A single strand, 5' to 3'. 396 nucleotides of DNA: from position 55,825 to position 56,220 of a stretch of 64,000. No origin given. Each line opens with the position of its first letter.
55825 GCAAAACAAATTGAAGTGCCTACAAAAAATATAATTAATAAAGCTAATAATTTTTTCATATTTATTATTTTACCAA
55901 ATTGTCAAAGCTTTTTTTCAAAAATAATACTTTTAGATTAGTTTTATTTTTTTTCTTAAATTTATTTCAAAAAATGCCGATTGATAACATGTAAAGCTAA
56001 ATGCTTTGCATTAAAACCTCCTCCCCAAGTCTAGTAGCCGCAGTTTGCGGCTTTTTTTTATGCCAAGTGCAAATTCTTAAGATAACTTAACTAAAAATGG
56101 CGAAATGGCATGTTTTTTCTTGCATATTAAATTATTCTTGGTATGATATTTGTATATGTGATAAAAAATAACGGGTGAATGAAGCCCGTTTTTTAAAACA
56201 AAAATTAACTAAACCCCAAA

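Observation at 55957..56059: Sigma28-type promoter driving a ~70-nt terminated transcript with an exposed anti-Shine-Dalgarno-like CCUCCUCCCC tract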

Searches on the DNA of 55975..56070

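Call 41: search_rna_families(source=window, start=55975, end=56070, threshold=evalue, max_evalue=10, show_alignments=4)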
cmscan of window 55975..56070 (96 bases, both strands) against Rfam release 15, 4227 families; matches with E-value up to 10: 8.
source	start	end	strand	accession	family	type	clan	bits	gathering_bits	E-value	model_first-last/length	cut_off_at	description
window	55991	56057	+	RF01394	isrK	Gene; sRNA;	-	20.9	50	0.0047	1-77/77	no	isrK Hfq binding RNA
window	55999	56070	-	RF04314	opuB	Cis-reg;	-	20.1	75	0.031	63-137/137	5'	opuB ncRNA motif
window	55975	56061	+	RF00022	GcvB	Gene;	-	19.7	42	0.0072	90-204/204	5'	GcvB RNA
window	55993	56061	+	RF02676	Esr41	Gene; sRNA;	-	17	102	0.21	1-74/74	no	Enterohemorrhagic E. coli sRNA 41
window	55996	56067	+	RF00519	suhB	Gene; sRNA;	CL00108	14.8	41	0.39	1-77/77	no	Makes More Granules Regulator RNA (mmgR)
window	56032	56054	-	RF00468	HCV_SLVII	Cis-reg;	-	13.2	63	1.2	23-45/70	no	Hepatitis C virus stem-loop VII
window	56010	56059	+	RF00057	RyhB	Gene; sRNA;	-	12.8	55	3.1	1-67/67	no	RyhB RNA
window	55993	56058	+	RF00111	SdsR_RyeB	Gene; sRNA;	CL00105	11.6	38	8.2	1-100/100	no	SdsR_RyeB RNA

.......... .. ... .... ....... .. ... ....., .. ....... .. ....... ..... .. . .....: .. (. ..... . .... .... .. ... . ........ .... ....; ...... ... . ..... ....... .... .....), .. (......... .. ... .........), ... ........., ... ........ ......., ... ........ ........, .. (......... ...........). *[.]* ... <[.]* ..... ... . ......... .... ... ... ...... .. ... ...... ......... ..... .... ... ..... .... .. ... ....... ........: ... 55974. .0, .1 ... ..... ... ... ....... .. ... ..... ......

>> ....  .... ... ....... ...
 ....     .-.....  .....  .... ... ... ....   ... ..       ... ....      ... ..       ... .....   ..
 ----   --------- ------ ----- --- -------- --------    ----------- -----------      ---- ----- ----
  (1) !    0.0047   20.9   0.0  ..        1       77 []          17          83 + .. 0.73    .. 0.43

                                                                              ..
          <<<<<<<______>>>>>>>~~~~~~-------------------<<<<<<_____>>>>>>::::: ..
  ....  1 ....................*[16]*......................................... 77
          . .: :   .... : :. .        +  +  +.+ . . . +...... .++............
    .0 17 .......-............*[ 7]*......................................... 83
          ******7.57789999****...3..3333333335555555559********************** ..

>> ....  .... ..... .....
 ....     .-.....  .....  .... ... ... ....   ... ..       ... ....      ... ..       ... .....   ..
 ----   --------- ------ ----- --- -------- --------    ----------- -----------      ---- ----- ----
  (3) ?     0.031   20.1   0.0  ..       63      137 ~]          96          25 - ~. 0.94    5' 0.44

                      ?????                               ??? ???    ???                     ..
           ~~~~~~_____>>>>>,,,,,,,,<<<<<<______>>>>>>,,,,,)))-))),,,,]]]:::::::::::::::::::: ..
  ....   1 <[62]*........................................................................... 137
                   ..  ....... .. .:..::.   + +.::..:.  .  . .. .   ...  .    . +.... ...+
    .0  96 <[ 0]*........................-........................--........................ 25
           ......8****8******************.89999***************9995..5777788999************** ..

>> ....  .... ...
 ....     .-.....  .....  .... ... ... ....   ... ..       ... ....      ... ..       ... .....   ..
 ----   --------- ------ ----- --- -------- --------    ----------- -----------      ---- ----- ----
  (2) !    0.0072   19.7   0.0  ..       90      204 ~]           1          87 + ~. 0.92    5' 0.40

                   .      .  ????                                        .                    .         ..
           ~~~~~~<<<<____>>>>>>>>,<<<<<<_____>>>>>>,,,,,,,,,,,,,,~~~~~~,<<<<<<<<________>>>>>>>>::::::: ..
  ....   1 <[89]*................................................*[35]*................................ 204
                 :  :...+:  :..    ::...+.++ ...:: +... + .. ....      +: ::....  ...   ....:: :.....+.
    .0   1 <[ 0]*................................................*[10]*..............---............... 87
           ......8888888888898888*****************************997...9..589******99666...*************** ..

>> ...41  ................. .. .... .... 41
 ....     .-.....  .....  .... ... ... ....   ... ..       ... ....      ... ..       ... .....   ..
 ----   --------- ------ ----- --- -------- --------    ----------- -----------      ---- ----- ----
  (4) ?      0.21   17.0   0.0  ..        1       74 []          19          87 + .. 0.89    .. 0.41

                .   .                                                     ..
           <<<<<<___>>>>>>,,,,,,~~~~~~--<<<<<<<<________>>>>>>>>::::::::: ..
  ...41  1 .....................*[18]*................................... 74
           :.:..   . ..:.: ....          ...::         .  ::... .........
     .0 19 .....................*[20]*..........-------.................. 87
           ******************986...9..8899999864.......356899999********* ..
